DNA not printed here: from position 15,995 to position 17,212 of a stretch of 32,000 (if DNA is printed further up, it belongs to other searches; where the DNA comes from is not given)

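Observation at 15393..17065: Tandem pair of very acidic paralogous ORFans, each independently promoted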

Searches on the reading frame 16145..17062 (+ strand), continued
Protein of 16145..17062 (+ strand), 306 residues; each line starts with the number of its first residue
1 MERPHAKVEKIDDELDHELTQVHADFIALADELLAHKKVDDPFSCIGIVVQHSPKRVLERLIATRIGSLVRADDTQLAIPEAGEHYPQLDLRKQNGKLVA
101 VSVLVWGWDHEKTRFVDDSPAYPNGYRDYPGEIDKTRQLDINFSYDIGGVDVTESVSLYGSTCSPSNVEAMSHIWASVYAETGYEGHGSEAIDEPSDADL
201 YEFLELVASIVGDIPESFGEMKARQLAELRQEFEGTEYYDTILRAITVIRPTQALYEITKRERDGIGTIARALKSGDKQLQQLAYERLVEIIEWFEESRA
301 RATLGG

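Call 47: list_cluster_members(proteins=[P0086, P0093, P0103, P0110, P0121, P0134, P0147, P0162, P0170, P0095])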
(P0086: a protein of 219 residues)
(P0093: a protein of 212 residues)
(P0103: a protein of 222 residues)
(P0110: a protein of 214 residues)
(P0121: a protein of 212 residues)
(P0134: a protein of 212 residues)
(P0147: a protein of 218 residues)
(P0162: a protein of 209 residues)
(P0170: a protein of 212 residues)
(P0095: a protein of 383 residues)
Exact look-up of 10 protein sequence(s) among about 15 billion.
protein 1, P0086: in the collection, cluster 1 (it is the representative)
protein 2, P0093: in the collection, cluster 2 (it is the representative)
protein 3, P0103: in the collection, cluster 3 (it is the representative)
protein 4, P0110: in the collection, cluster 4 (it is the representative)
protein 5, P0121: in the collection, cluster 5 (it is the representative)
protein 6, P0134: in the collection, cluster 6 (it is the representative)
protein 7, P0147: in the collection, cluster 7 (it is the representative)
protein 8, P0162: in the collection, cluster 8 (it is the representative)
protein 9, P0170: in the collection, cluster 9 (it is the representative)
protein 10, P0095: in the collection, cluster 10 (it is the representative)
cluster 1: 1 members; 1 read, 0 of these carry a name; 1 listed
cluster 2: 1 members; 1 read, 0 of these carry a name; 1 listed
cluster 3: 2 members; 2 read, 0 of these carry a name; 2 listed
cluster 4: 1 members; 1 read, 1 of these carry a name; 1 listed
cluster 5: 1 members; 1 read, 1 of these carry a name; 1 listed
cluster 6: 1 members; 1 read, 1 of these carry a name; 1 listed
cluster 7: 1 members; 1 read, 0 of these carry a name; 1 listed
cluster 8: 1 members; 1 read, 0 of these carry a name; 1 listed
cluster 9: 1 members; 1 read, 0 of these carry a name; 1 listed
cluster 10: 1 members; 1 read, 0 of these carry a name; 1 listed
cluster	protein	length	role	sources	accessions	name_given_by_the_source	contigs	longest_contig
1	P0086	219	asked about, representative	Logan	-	-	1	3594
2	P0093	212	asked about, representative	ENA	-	-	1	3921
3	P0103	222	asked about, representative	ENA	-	-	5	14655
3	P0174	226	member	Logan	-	-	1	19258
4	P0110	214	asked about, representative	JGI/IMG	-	hypothetical protein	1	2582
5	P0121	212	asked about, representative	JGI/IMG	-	hypothetical protein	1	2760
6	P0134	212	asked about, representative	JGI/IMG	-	hypothetical protein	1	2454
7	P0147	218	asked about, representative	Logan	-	-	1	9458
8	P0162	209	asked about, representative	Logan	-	-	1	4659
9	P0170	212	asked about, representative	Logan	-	-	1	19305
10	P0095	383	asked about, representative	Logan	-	-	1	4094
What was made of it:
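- Tried and rejected: Cluster look-ups for distant members gave no organism names (call 47).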

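Call 48: find_encoding_contigs(protein=P0170, flank=6000, max_places=2)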
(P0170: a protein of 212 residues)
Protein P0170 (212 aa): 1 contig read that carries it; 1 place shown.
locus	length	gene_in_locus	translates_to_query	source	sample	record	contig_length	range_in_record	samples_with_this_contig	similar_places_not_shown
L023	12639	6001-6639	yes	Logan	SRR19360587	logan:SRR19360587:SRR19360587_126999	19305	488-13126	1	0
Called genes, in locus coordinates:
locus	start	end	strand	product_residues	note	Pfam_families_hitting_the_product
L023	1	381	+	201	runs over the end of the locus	PF01066:CDP-OH_P_transf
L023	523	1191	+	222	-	PF09968:DUF2202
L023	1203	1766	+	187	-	PF04542:Sigma70_r2, PF08281:Sigma70_r4_2, PF04545:Sigma70_r4 (weak)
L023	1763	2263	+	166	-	-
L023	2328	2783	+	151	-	-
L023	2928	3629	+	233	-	PF14947:HTH_45 (weak), PF24038:DUF7347, PF25213:HVO_A0261_N (faint), PF00293:NUDIX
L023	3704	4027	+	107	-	-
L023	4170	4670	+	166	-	PF20603:Bact_hydrolase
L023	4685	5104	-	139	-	PF00072:Response_reg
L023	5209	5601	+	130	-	PF04020:Phage_holin_4_2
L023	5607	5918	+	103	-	PF06803:DUF1232 (weak)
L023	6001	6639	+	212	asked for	-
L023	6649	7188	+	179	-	-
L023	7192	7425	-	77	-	PF04024:PspC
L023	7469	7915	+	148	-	PF00293:NUDIX (weak)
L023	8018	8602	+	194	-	PF13328:HD_4, PF01966:HD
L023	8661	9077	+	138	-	PF19850:DUF6325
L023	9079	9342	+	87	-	PF09851:SHOCT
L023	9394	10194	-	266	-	-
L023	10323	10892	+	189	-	-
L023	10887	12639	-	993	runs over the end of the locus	PF04138:GtrA_DPMS_TM, PF02585:PIG-L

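Call 49: find_encoding_contigs(protein=P0103, flank=6000, max_places=2)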
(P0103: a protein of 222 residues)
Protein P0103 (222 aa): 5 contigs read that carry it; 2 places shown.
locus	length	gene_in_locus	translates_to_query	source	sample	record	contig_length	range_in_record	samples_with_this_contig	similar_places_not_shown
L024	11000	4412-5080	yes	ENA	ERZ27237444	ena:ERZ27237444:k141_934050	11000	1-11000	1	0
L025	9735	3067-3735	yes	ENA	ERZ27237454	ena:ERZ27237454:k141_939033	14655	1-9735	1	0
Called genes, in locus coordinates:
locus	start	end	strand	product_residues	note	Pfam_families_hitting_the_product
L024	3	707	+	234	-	?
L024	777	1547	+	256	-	-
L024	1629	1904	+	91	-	-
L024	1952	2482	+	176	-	-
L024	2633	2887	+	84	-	-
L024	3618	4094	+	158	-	-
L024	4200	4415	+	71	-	-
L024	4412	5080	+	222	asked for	-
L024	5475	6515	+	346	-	PF02163:Peptidase_M50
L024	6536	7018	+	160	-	-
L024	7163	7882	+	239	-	-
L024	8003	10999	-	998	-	?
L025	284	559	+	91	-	-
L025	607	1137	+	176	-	-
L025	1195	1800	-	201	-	PF01844:HNH, PF14279:HNH_5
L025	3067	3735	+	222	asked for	-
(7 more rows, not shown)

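Call 69: search_protein_families(library=pfam, proteins=[L001:4966-5619:-, L001:5703-5987:+, L001:4627-4947:-, L004:4915-5892:+, L009:4016-4669:-, L016:5065-5715:-, L019:6611-7204:+, L020:6800-8188:+, L020:4424-5578:-, L023:6649-7185:+], max_evalue=0.05)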
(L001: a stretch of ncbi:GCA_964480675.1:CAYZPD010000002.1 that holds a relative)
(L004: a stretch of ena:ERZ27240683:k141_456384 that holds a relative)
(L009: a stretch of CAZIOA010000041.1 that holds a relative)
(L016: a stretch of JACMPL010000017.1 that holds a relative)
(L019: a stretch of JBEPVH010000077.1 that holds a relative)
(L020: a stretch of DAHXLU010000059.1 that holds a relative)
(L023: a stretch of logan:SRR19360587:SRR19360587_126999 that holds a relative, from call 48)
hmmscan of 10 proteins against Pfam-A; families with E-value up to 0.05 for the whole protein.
L001:4966-5619:- (217 aa): 3 families
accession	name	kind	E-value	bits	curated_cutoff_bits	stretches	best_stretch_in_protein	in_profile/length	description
PF24038.1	DUF7347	-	0.00017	22.2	27.6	1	7-61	16-72/77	Domain of unknown function (DUF7347)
PF14947.12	HTH_45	-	0.0064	16.9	25.5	1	24-70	28-72/77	Winged helix-turn-helix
PF25213.1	HVO_A0261_N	-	0.0098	16.2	35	0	30-70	37-77/86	HVO_A0261 N-terminal domain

L001:5703-5987:+ (95 aa): 0 families

L001:4627-4947:- (106 aa): 3 families
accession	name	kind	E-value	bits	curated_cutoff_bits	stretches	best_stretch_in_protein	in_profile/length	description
PF04012.17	PspA_IM30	-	0.022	14.8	33.9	1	68-106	89-127/220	PspA/IM30 family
PF04977.20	DivIC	-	0.038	14.2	28.9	1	66-105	6-45/80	Septum formation initiator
PF20667.3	Sec10_N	-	0.043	14.4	27.4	0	70-105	35-70/118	Exocyst complex component Sec10, N-terminal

L004:4915-5892:+ (326 aa): 1 family
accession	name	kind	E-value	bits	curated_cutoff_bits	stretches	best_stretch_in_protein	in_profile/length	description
PF00233.25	PDEase_I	-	0.0027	17.9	24.8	1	65-113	1-47/238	3'5'-cyclic nucleotide phosphodiesterase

L009:4016-4669:- (218 aa): 2 families
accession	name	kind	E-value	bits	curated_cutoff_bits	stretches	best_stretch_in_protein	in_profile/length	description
PF14947.12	HTH_45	-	0.00017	22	25.5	1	27-71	29-71/77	Winged helix-turn-helix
PF24038.1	DUF7347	-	0.00023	21.8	27.6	1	30-63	41-72/77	Domain of unknown function (DUF7347)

L016:5065-5715:- (217 aa): 2 families
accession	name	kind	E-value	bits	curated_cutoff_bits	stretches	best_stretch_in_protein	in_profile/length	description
PF24038.1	DUF7347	-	2.5e-05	24.9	27.6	1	5-65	10-72/77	Domain of unknown function (DUF7347)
PF00293.34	NUDIX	-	0.0053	17.2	21.1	1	82-174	7-102/134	NUDIX domain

L019:6611-7204:+ (198 aa): 0 families

L020:6800-8188:+ (463 aa): 1 family
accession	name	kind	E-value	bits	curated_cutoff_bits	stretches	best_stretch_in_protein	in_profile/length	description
PF13385.13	Laminin_G_3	-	5.7e-13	49.7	27.6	1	168-316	11-149/151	Concanavalin A-like lectin/glucanases superfamily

L020:4424-5578:- (384 aa): 0 families

L023:6649-7185:+ (179 aa): 0 families

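Call 72: find_homologous_proteins(query=A5, max_evalue=0.00001)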
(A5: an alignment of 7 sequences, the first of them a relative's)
Query A5 (7 sequences) (218 aa, profile of the alignment): 3055 proteins with E <= 0.00001 among 7838 candidates; the best 120 are listed.
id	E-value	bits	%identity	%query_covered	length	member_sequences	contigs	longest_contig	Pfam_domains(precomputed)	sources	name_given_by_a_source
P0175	5.7e-102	358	64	100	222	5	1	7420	-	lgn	-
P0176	2.3e-101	356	100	100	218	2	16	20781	-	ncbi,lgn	-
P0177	2.8e-101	356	48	100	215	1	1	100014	-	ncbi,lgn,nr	ncbi:hypothetical protein H7171_01960 [Candidatus Saccharibacteria bacterium]|nr:hypothetical protei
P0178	5.5e-101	355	48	100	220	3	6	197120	-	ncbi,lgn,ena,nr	ncbi:MAG TPA: hypothetical protein PKD15_02950 [Candidatus Saccharibacteria bacterium]|nr:hypothetic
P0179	5.6e-99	348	58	100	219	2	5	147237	-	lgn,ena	-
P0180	4.5e-96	339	49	100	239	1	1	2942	-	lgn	-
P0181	5.2e-95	335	47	100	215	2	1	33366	-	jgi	jgi:hypothetical protein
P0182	1.9e-94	333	48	98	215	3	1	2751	-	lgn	-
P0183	5.6e-94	332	48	100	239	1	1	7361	-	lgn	-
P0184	1.7e-93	330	62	100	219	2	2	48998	-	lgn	-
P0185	1.8e-93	330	49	100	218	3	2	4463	-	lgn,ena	-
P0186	2.6e-93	329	47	100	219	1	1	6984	-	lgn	-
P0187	8.6e-93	328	50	100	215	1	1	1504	-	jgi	jgi:hypothetical protein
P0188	1.0e-92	328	48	100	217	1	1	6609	-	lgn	-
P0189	1.5e-92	327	69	100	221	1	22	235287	-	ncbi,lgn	-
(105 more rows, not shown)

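Call 73: find_encoding_contigs(protein=P0018, flank=4000, max_places=1)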
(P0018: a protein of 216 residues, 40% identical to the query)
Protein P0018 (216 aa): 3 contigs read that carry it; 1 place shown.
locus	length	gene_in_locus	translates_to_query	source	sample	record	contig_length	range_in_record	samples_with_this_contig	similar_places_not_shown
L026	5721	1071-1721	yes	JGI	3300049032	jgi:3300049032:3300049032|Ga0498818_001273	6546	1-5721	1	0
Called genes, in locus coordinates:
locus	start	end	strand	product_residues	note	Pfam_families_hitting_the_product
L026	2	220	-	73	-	?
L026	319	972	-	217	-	-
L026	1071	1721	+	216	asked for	-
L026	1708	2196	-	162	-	PF00588:SpoU_methylase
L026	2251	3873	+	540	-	PF00437:T2SSE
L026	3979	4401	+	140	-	PF01245:Ribosomal_L19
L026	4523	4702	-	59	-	-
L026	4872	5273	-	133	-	-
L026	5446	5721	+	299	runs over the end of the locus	PF01351:RNase_HII, PF02021:UPF0102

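Call 74: find_encoding_contigs(protein=P0007, flank=4000, max_places=1)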
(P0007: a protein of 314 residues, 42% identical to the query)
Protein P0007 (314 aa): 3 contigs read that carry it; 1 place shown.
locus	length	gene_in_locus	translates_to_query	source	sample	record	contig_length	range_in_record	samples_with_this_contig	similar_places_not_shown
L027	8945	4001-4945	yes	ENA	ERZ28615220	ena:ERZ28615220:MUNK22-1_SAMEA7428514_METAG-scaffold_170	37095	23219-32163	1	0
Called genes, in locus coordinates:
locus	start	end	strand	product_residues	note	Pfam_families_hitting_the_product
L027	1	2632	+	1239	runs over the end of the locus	PF02811:PHP, PF07733:DNA_pol3_alpha, PF17657:DNA_pol3_finger, PF14579:HHH_6, PF01336:tRNA_anti-codon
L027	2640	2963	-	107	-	-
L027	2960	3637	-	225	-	-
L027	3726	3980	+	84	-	-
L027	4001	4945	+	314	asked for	-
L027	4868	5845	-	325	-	PF00588:SpoU_methylase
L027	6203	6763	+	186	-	PF00437:T2SSE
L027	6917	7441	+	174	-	PF01245:Ribosomal_L19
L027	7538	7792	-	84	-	-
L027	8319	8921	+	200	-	PF02021:UPF0102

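Call 75: find_encoding_contigs(protein=P0026, flank=4000, max_places=1)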
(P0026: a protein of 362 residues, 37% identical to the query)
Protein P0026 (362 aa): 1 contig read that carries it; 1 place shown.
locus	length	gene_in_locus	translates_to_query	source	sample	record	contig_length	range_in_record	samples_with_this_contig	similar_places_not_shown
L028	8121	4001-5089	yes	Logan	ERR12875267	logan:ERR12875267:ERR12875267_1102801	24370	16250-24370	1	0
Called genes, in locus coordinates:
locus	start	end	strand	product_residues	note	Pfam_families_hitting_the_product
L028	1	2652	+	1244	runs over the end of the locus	PF02811:PHP, PF07733:DNA_pol3_alpha, PF17657:DNA_pol3_finger, PF14579:HHH_6, PF01336:tRNA_anti-codon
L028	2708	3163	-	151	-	-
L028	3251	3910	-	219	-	-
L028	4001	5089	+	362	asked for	-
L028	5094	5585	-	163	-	PF00588:SpoU_methylase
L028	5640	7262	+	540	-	PF00437:T2SSE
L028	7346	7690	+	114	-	-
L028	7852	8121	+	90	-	?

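Call 77: search_protein_families(library=ncbifam, proteins=[L009:4016-4669:-, L013:5096-5749:-, L023:2928-3626:+, L001:5703-5987:+, L027:3726-3977:+, L001:4627-4947:-, L004:4915-5892:+], max_evalue=0.01)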
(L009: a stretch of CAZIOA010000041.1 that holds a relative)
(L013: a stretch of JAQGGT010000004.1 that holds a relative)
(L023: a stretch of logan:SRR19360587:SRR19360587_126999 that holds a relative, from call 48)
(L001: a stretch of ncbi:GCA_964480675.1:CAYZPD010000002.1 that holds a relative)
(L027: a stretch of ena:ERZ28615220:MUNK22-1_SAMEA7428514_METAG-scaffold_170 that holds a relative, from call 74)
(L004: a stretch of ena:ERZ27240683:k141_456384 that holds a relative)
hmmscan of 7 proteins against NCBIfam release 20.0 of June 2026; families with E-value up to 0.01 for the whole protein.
L009:4016-4669:- (218 aa): 1 family
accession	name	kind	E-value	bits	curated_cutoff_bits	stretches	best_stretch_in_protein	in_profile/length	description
NF053610.1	Sso10a_fam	subfamily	0.00034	20.6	60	1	29-65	29-64/64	Sso10a family chromatin protein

L013:5096-5749:- (217 aa): 0 families

L023:2928-3626:+ (233 aa): 20 families
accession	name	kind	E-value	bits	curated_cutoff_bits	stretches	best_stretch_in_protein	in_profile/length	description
NF006530.0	PRK08999.1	equivalog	1.9e-09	37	245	1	88-159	8-81/315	Nudix family hydrolase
NF007834.0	PRK10546.1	equivalog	9.9e-09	35.1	156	1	88-145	6-64/135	pyrimidine (deoxy)nucleoside triphosphate diphosphatase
TIGR00586.1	mutt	equivalog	7.7e-08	32.4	97.9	1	82-158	3-77/129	8-oxo-dGTP diphosphatase MutT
NF011963.0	PRK15434.1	subfamily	8.8e-08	32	146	1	78-200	10-137/159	GDP-mannose mannosyl hydrolase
NF006961.0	PRK09438.1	equivalog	3.3e-07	29.9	103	1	82-150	6-71/151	dihydroneopterin triphosphate diphosphatase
NF008044.0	PRK10776.1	equivalog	4.9e-07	29.7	148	1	85-199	5-112/130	8-oxo-dGTP diphosphatase MutT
NF053610.1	Sso10a_fam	subfamily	2.4e-06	27.5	60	1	21-69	15-63/64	Sso10a family chromatin protein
TIGR02705.1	nudix_YtkD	equivalog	2.7e-05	23.8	154.4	1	85-171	23-103/156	RNA deprotection pyrophosphohydrolase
NF052459.1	OxoGTPPhMutT1Mycb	equivalog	0.00022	20.4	475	1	105-158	23-74/292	8-oxo-(d)GTP phosphatase MutT1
NF001937.0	PRK00714.1-4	equivalog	0.00023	20.9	139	1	86-142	9-62/161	RNA pyrophosphohydrolase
NF008736.0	PRK11762.1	equivalog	0.0006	19.4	169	1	114-143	77-106/186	ADP compounds hydrolase NudE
NF011922.0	PRK15393.1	equivalog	0.0007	19.3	152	1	90-204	43-154/182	NUDIX hydrolase YfcD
NF001934.0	PRK00714.1-1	equivalog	0.0027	17.1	241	1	87-142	10-62/176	RNA pyrophosphohydrolase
NF033788.1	HTH_metalloreg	subfamily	0.0032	17.2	55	1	5-57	7-59/77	metalloregulator ArsR/SmtB family transcription factor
NF003210.0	PRK04172.1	equivalog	0.0032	16.4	350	1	7-88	4-88/496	phenylalanine--tRNA ligase subunit alpha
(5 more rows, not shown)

L001:5703-5987:+ (95 aa): 0 families

L027:3726-3977:+ (84 aa): 0 families

L001:4627-4947:- (106 aa): 0 families

L004:4915-5892:+ (326 aa): 0 families

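Call 78: search_protein_families(library=padloc, proteins=[L009:4016-4669:-, L013:5096-5749:-, L023:2928-3626:+, L001:5703-5987:+, L027:3726-3977:+, L001:4627-4947:-, L004:4915-5892:+], max_evalue=0.01)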
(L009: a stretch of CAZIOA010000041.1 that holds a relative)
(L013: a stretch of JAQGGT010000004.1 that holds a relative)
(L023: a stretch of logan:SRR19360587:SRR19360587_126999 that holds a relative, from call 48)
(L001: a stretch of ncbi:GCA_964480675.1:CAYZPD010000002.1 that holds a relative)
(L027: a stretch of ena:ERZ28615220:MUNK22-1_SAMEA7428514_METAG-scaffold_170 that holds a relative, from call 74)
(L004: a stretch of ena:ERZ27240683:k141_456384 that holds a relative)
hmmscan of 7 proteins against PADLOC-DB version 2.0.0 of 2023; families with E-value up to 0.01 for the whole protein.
L009:4016-4669:- (218 aa): 1 family
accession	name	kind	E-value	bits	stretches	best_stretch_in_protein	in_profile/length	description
PDLC02975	WH_III-A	-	0.0076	14.6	0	28-70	29-68/103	-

L013:5096-5749:- (217 aa): 0 families

L023:2928-3626:+ (233 aa): 12 families
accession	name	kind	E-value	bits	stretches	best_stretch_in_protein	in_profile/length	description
PDLC04899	PDC-S07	-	1.6e-09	35.5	1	85-178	6-98/135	-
PDLC02975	WH_III-A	-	8.6e-07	27.3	1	9-78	3-75/103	-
PDLC03923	MkoB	-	0.00034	17.7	1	14-102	41-129/454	-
PDLC01853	CARF3--CARF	-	0.00037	18.2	1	1-60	130-191/209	-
PDLC04796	PDC-S02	-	0.001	16.1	1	33-94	169-230/390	-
PDLC01044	Csa3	-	0.0015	16.4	1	8-67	135-191/194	Type I-A associated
PDLC01438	Csa3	-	0.0018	16.4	1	4-89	143-226/305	"CAS-I,CAS-II,CAS-III,CAS-IV,CAS-V,CAS-VI; associated_signaling"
PDLC02930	NDT_II-A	-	0.0018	15.8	1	29-76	208-255/272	-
PDLC01848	CARF3--CARF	-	0.0026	15.5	1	7-70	135-193/197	-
PDLC01849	CARF3--CARF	-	0.0031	15.2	1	9-67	138-193/197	-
PDLC01879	CARF3--CARF_TM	-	0.0039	14.9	1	5-73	152-220/222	-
PDLC02976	WH_III-A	-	0.0053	15.4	0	22-74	17-68/104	-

L001:5703-5987:+ (95 aa): 0 families

L027:3726-3977:+ (84 aa): 0 families

L001:4627-4947:- (106 aa): 0 families

L004:4915-5892:+ (326 aa): 0 families

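Call 81: find_encoding_contigs(protein=P0063, flank=5000, max_places=2)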
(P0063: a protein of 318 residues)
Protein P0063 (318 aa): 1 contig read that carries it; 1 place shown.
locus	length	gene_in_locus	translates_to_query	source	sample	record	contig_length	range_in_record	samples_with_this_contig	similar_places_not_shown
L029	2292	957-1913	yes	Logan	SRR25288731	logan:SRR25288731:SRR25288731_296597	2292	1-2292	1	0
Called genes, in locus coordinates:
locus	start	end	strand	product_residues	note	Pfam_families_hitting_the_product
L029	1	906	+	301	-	?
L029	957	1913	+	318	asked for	-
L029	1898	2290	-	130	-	?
